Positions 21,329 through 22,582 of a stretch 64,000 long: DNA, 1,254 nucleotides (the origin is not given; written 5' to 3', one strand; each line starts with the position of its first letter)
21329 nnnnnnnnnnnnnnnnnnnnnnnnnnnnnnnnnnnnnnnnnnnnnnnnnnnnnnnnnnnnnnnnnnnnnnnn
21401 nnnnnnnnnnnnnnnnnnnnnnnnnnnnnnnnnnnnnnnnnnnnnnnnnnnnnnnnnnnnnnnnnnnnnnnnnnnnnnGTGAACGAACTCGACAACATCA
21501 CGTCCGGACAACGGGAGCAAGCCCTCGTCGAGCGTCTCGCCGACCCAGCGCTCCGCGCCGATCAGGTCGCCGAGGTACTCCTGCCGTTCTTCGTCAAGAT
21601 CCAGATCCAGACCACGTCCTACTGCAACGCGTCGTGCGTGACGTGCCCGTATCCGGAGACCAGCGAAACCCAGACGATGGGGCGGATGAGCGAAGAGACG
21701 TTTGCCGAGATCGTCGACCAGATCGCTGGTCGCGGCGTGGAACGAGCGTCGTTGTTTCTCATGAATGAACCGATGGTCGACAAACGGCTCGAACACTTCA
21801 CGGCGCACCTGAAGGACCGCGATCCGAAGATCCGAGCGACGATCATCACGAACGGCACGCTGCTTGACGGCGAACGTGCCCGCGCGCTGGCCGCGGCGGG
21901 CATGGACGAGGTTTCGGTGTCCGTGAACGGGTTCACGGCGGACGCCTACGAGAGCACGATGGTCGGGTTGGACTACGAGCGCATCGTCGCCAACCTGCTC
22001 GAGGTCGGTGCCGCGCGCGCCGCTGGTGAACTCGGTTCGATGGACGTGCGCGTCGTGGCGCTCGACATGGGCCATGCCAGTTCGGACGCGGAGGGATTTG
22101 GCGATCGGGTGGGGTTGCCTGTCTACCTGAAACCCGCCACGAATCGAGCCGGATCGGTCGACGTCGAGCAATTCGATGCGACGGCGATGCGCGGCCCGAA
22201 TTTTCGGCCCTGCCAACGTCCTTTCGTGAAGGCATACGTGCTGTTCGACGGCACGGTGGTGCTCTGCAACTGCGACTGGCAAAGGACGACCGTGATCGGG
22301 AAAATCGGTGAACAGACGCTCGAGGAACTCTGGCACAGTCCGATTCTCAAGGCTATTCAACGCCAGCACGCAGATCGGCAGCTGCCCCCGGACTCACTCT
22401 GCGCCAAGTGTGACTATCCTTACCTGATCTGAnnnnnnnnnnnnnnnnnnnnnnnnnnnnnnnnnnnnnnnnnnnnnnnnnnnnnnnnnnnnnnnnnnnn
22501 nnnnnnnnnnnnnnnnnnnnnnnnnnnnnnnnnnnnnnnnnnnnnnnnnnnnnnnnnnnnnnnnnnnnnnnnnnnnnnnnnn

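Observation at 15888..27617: Twelve translationally coupled genes plus a convergent GT4: candidate aminocyclitol / pseudosugar biosynthetic system in a PVC-like genome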

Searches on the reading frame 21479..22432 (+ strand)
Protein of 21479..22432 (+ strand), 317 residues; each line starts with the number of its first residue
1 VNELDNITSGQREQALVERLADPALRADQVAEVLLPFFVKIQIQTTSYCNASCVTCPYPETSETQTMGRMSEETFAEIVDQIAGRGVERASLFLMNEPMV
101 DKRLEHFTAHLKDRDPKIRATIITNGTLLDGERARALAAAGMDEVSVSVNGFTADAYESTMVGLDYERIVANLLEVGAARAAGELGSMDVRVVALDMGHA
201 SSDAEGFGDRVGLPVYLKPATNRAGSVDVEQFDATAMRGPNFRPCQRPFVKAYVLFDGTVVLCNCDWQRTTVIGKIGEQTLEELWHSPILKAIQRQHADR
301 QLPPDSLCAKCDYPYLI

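Call 4: search_protein_families(library=pfam, proteins=[window:21479-22432:+], max_evalue=0.01)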
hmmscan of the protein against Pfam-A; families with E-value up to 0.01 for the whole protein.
window:21479-22432:+ (317 aa): 2 families
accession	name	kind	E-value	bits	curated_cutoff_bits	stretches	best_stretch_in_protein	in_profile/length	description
PF04055.27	Radical_SAM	-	5.9e-18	66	29.5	1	43-174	1-134/166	Radical SAM superfamily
PF13186.11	SPASM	-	1.7e-13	51.1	21.5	1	245-312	1-67/67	Iron-sulfur cluster-binding domain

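Call 5: search_protein_families(library=ncbifam, proteins=[window:21479-22432:+], max_evalue=0.01)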
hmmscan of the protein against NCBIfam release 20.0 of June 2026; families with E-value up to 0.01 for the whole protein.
window:21479-22432:+ (317 aa): 46 families (the best 25 are shown)
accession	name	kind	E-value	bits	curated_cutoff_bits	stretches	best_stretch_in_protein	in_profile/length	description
TIGR04317.1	W_rSAM_matur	equivalog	4.7e-18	65.4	380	1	40-181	5-141/349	tungsten cofactor oxidoreductase radical SAM maturase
TIGR04311.1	rSAM_Geo_metal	subfamily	1.5e-16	60.5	400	1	40-182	4-145/423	radical SAM/SPASM family putative metalloenzyme maturase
TIGR04321.1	spiroSPASM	subfamily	1.6e-16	60.1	250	2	29-171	223-371/510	spiro-SPASM protein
TIGR04347.1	pseudo_SAM_Halo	equivalog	7.4e-14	51.8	525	1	44-154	43-149/390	TIGR04347 family pseudo-SAM/SPASM protein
NF001199.0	PRK00164.2-1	equivalog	1.1e-12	47.7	231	1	41-171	14-140/308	GTP 3',8-cyclase MoaA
TIGR04546.1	rSAM_ahbC_deAc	equivalog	1.4e-12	47.1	650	1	44-154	44-150/390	12,18-didecarboxysiroheme deacetylase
TIGR02668.1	moaA_archaeal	equivalog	1.9e-12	46.8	325.25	1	40-170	11-137/303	GTP 3',8-cyclase MoaA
NF045574.1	sacti_mat_StsB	exception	3.3e-12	46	625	1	45-161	102-213/466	StsB family radical SAM/SPASM domain sactipeptide maturase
TIGR02666.1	moaA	equivalog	4e-11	42.5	284.05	1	41-176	12-150/336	GTP 3',8-cyclase MoaA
TIGR04250.1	SCM_rSAM_ScmE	equivalog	4.8e-11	42.2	400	2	41-159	5-120/358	SynChlorMet cassette radical SAM/SPASM protein ScmE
TIGR04545.1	rSAM_ahbD_hemeb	equivalog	1.1e-10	41.5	500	1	44-158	5-115/339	heme b synthase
TIGR04054.1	rSAM_NirJ1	equivalog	1.4e-10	40.4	650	1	44-154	41-147/387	putative heme d1 biosynthesis radical SAM protein NirJ1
TIGR04133.1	rSAM_w_lipo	hypoth_equivalog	4.5e-10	39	425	1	43-154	28-138/350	TIGR04133 family radical SAM/SPASM protein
NF038332.1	rSAM_rare_HxsC4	exception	3.8e-09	36.2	500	1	40-176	15-150/335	radical SAM protein HxsC4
TIGR04055.1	rSAM_NirJ2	equivalog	5.1e-09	36.1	500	1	42-157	3-113/326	putative heme d1 biosynthesis radical SAM protein NirJ2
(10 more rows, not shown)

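Call 8: find_encoding_contigs(protein=window:21479-22432:+, flank=10000, max_places=6)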
Protein window:21479-22432:+ (317 aa): 12 contigs read that carry it; 6 places shown.
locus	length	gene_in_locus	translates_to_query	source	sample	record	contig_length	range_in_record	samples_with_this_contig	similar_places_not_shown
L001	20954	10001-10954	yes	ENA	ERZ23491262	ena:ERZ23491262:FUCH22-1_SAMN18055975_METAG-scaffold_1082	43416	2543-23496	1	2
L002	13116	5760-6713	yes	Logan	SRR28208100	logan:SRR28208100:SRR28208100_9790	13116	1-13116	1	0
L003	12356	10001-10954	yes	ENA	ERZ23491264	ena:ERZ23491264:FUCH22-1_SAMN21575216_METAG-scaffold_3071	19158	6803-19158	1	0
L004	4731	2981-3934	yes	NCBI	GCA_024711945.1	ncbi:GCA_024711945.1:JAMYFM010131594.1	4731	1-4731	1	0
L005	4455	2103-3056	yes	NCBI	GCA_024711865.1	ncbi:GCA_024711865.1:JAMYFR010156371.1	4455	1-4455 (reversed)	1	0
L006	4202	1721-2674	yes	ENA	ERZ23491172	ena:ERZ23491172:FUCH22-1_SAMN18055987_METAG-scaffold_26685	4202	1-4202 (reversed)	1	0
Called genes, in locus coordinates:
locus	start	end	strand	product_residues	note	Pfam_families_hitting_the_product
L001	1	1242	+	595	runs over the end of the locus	-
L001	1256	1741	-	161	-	PF13527:Acetyltransf_9 (weak), PF00583:Acetyltransf_1, PF13673:Acetyltransf_10, PF13508:Acetyltransf_7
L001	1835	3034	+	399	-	PF07690:MFS_1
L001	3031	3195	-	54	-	-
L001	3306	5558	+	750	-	PF13685:Fe-ADH_2 (weak), PF01761:DHQ_synthase, PF24621:DHQS_C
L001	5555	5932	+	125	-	PF02311:AraC_binding, PF07883:Cupin_2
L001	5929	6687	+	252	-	PF00483:NTP_transferase, PF12804:NTP_transf_3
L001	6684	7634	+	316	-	PF00480:ROK, PF01869:BcrAD_BadFG (faint)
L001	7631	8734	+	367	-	PF01041:DegT_DnrJ_EryC1, PF00155:Aminotran_1_2 (weak)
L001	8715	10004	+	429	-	PF02056:Glyco_hydro_4, PF11975:Glyco_hydro_4C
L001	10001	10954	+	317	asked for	PF04055:Radical_SAM, PF13186:SPASM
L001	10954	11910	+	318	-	PF01261:AP_endonuc_2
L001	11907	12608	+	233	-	-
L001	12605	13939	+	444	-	PF02223:Thymidylate_kin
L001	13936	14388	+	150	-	-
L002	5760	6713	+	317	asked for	PF04055:Radical_SAM, PF13186:SPASM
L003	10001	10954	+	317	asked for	PF04055:Radical_SAM, PF13186:SPASM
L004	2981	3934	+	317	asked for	PF04055:Radical_SAM, PF13186:SPASM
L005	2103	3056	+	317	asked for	PF04055:Radical_SAM, PF13186:SPASM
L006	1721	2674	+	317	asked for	PF04055:Radical_SAM, PF13186:SPASM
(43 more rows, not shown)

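Call 9: find_homologous_proteins(query=window:21479-22432:+, max_evalue=0.00001)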
Query window:21479-22432:+ (317 aa): 139 proteins with E <= 0.00001 among 8000 candidates; the best 120 are listed.
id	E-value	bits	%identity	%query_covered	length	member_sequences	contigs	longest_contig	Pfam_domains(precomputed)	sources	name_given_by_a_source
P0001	1.6e-209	712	100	100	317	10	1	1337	PF13186.12,PF04055.28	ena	-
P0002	4.9e-157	540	77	100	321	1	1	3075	PF13186.12,PF04055.28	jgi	jgi:MoaA/NifB/PqqE/SkfB family radical SAM enzyme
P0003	3.2e-144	498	72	100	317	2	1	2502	PF13186.12,PF04055.28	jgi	-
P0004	5.3e-143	494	71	100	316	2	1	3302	PF13186.12,PF04055.28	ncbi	ncbi:MAG: radical SAM/SPASM domain-containing protein [Planctomycetota bacterium]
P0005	3.2e-139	481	70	100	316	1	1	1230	PF13186.12,PF04055.28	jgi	-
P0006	5.8e-139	481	69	100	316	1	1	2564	PF13186.12,PF04055.28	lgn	-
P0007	1.7e-137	476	68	100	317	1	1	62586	PF13186.12,PF04055.28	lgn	-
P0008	1.8e-134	466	67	100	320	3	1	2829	PF13186.12,PF04055.28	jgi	jgi:MoaA/NifB/PqqE/SkfB family radical SAM enzyme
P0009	6.8e-120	418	61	100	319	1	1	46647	PF13186.12,PF04055.28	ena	-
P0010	1.5e-117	410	61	100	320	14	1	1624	PF13186.12,PF04055.28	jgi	jgi:radical SAM protein with 4Fe4S-binding SPASM domain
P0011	2.1e-117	410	61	100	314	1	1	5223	PF13186.12,PF04055.28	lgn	-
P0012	2.1e-116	406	61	100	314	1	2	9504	PF13186.12,PF04055.28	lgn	-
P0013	2.6e-114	400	60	99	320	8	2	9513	PF13186.12,PF04055.28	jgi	jgi:radical SAM protein with 4Fe4S-binding SPASM domain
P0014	3.3e-114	399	59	100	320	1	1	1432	PF13186.12,PF04055.28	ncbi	-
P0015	2.0e-113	397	58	100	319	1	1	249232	PF13186.12,PF04055.28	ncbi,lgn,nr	ncbi:MAG: SPASM domain-containing protein [Planctomycetes bacterium]|nr:SPASM domain-containing prot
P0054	2.8e-97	344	51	100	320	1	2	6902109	PF13186.12,PF04055.28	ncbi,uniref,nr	ncbi:radical SAM/SPASM domain-containing protein [Engelhardtia mirabilis]|uniref:S-adenosyl-L-methio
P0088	1.2e-90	322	52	100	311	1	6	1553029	PF13186.12,PF04055.28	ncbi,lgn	-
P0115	2.8e-58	216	40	97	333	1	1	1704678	PF13186.12,PF04055.28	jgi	jgi:MoaA/NifB/PqqE/SkfB family radical SAM enzyme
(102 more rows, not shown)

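Call 10: find_encoding_contigs(protein=P0054, flank=10000, max_places=2)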
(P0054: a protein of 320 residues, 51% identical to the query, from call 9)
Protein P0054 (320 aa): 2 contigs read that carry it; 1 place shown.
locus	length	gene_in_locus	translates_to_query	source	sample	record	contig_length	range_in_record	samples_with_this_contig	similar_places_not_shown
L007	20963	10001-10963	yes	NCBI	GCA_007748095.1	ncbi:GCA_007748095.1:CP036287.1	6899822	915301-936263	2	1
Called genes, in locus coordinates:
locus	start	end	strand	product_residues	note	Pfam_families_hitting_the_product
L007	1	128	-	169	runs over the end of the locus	-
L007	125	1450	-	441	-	PF04055:Radical_SAM, PF12544:LAM_C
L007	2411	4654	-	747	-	PF00884:Sulfatase, PF01663:Phosphodiest (faint), PF16347:SGSH_C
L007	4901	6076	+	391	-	PF13685:Fe-ADH_2 (weak), PF01761:DHQ_synthase, PF24621:DHQS_C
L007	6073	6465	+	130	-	PF02311:AraC_binding (weak), PF07883:Cupin_2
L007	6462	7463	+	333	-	PF00480:ROK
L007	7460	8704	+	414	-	PF01041:DegT_DnrJ_EryC1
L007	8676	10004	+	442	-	PF02056:Glyco_hydro_4, PF11975:Glyco_hydro_4C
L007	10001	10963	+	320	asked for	PF04055:Radical_SAM, PF13186:SPASM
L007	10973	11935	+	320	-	PF01261:AP_endonuc_2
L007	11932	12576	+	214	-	-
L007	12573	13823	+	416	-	PF02223:Thymidylate_kin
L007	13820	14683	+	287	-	PF00293:NUDIX, PF14815:NUDIX_4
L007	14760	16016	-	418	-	PF13439:Glyco_transf_4, PF13579:Glyco_trans_4_4, PF00534:Glycos_transf_1, PF13692:Glyco_trans_1_4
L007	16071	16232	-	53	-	-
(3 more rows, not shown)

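Call 11: find_encoding_contigs(protein=P0088, flank=10000, max_places=2)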
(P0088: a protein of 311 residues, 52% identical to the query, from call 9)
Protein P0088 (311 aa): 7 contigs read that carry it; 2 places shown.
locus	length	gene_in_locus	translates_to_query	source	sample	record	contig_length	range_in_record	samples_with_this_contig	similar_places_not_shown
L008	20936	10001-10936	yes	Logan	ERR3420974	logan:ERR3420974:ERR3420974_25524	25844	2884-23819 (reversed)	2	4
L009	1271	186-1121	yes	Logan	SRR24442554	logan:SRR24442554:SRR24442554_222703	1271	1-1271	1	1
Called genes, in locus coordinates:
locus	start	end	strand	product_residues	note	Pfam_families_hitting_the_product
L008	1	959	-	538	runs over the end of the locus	PF01019:G_glu_transpept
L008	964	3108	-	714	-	PF07478:Dala_Dala_lig_C, PF01546:Peptidase_M20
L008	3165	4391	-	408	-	PF13439:Glyco_transf_4, PF13579:Glyco_trans_4_4, PF00534:Glycos_transf_1, PF13692:Glyco_trans_1_4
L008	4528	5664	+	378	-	PF13685:Fe-ADH_2 (weak), PF01761:DHQ_synthase, PF24621:DHQS_C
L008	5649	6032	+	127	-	PF02311:AraC_binding, PF07883:Cupin_2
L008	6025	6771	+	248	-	PF00483:NTP_transferase, PF12804:NTP_transf_3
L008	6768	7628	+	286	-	PF00480:ROK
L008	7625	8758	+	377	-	PF01041:DegT_DnrJ_EryC1, PF01212:Beta_elim_lyase (weak), PF00155:Aminotran_1_2 (weak)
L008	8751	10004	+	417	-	PF02056:Glyco_hydro_4, PF11975:Glyco_hydro_4C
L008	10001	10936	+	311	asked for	PF04055:Radical_SAM, PF13186:SPASM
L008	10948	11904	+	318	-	PF01261:AP_endonuc_2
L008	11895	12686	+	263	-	-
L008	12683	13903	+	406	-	PF02223:Thymidylate_kin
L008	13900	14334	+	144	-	-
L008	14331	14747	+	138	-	PF00293:NUDIX, PF14815:NUDIX_4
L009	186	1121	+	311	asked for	PF04055:Radical_SAM, PF13186:SPASM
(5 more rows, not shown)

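Call 12: find_encoding_contigs(protein=P0115, flank=10000, max_places=2)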
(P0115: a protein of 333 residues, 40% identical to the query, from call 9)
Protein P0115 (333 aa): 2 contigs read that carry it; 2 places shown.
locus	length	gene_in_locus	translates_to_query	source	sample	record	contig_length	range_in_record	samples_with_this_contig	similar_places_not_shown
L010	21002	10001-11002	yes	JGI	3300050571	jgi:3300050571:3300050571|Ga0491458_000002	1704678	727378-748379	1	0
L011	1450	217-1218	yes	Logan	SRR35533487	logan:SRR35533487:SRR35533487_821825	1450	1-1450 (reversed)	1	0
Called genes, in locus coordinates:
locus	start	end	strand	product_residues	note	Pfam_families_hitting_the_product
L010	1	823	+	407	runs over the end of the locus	PF13372:Alginate_exp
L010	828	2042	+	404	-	PF13372:Alginate_exp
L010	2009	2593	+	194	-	-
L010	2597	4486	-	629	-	PF02225:PA, PF04389:Peptidase_M28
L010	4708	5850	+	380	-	PF01761:DHQ_synthase, PF24621:DHQS_C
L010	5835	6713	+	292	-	PF01261:AP_endonuc_2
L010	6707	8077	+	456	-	PF00480:ROK, PF02311:AraC_binding (weak), PF07883:Cupin_2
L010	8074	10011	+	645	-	PF02223:Thymidylate_kin (faint), PF00293:NUDIX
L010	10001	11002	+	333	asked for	PF04055:Radical_SAM, PF13186:SPASM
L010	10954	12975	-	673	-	PF01261:AP_endonuc_2, PF01408:GFO_IDH_MocA, PF22725:GFO_IDH_MocA_C3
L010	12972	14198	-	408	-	PF13439:Glyco_transf_4, PF13579:Glyco_trans_4_4, PF20706:GT4-conflict (weak), PF00534:Glycos_transf_1, PF13692:Glyco_trans_1_4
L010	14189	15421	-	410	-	PF02056:Glyco_hydro_4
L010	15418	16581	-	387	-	PF00155:Aminotran_1_2 (weak), PF01041:DegT_DnrJ_EryC1, PF01212:Beta_elim_lyase (weak), PF00266:Aminotran_5 (weak)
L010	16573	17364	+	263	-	PF00483:NTP_transferase, PF01128:IspD (faint), PF12804:NTP_transf_3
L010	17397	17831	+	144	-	PF13419:HAD_2 (faint)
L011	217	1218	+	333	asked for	PF04055:Radical_SAM, PF13186:SPASM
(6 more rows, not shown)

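Call 16: search_solved_structures(query=window:21479-22432:+, max_evalue=0.01)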
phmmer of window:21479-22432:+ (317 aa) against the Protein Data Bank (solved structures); distinct sequences matched with E-value up to 0.01: 2.
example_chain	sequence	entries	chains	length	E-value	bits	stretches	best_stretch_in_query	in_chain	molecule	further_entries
4m7t_A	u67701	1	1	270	4.8e-15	58.8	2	37-155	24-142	BtrN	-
4m7s_A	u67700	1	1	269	5.5e-15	58.6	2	38-169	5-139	BtrN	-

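Call 32: find_related_loci(query=A1, collection=genome_contigs, flank=10000)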
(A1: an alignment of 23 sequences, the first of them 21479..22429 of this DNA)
Query A1 (317 aa) in genome_contigs; peptide patterns used: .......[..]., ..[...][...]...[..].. (x = any residue, [..] = any of these).
38 stretches matched a pattern; 35 encode a relative of the query (tblastn E <= 1e-3); 35 distinct loci.
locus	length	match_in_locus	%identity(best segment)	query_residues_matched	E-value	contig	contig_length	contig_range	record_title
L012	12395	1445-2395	72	1-317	1e-151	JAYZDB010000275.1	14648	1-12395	MAG: Planctomycetota bacterium isolate XB_MAG1243 DB_MAG1243_0275, whole genome shotgun sequence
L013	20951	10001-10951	58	1-317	4e-115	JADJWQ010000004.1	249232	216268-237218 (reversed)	MAG: Planctomycetota bacterium isolate Kalu_18-Q3-R12-55_BAT3C.357 tig00003752-10-2489030, whole genome shotgun sequence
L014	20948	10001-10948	58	4-317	6e-112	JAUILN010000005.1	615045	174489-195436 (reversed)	MAG: bacterium isolate Co_bin.47 NODE_73_length_615045_cov_13.148124, whole genome shotgun sequence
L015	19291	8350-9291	53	4-317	6e-110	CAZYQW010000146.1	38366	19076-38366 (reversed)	MAG TPA_asm: uncultured Phycisphaeraceae bacterium isolate binchicken_co31_357 genome assembly, contig: k141_1536585, wh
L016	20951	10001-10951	51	1-317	1e-107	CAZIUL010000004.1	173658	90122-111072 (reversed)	MAG TPA_asm: uncultured Phycisphaerales bacterium isolate SRP077602_co1_433 genome assembly, contig: NODE_78_length_1736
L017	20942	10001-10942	51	4-316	8e-103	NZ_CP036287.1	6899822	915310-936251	Engelhardtia mirabilis strain Pla133 chromosome, complete genome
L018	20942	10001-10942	50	4-317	1e-102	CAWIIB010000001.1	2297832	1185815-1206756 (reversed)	MAG: uncultured Acidobacteriota bacterium isolate MFD03804.bin.1.167 genome assembly, contig: contig_14461, whole genome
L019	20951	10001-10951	55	1-317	6e-115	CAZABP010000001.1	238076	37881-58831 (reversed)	MAG TPA_asm: uncultured candidatus Brocadiaceae bacterium isolate SRP239054_co1_77 genome assembly, contig: NODE_26_leng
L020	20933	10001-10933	50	4-314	2e-100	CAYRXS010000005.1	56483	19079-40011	MAG TPA_asm: uncultured Planctomycetaceae bacterium isolate binchicken_co97_22 genome assembly, contig: NODE_2132_length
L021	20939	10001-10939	49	4-316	6e-99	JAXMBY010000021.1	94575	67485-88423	MAG: Planctomycetota bacterium isolate STL-PLA48 C1.322.fa-21, whole genome shotgun sequence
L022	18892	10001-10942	49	4-317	1e-98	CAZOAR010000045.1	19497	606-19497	MAG TPA_asm: uncultured Gemmatimonadota bacterium isolate binchicken_co275_497 genome assembly, contig: NODE_3669_length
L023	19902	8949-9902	53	2-315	9e-99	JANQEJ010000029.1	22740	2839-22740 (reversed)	MAG: Planctomycetota bacterium isolate PL23a_bin.129 k99_2356668, whole genome shotgun sequence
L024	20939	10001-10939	52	4-316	9e-98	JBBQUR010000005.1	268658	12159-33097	MAG: Planctomycetota bacterium isolate Co_metawrap_1940 Cmw_1940_k141_16169212_length_268658_cov_28.9992, whole genome s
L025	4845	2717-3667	48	1-317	1e-97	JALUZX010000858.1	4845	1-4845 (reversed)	MAG: Planctomycetota bacterium isolate 132-544_metabat1_scaf2bin.052 132-544_scaffold_9502_c1, whole genome shotgun sequ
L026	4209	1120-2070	47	1-317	1e-95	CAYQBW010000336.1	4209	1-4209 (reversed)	MAG TPA_asm: uncultured Planctomycetia bacterium isolate binchicken_co188_373 genome assembly, contig: NODE_25179_length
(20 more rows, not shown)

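Call 94: search_protein_representatives(protein=window:21479-22429:+)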
Query: 317 residues. Proteins with E-value up to 0.001 (for the whole library): 14479; up to 1e-10: 3820; up to 1e-30: 77. The best 150 are listed.
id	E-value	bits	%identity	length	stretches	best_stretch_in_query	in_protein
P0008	5.6e-135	465.8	68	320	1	1-317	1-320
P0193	5.5e-94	331.2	50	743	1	4-314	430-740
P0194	1.1e-72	261.3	45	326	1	23-314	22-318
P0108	4.7e-67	242.8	50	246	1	67-308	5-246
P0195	1.8e-61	224.5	43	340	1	3-314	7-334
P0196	4.4e-61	223.2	42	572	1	33-316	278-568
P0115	8.9e-59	215.6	40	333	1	8-315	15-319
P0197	6.7e-51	189.8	35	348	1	18-316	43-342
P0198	6.3e-49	183.3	44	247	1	3-256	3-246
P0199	5.9e-47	176.8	35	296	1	39-316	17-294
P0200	1.3e-42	162.6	35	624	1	32-315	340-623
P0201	3.3e-42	161.2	32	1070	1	25-315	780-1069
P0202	1.6e-41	159.0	37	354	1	37-312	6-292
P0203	4.4e-41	157.5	45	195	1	122-315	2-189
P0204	5.3e-40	154.0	33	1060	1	36-314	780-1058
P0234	1.9e-33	132.4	30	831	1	33-314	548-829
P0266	6.0e-31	124.2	36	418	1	35-313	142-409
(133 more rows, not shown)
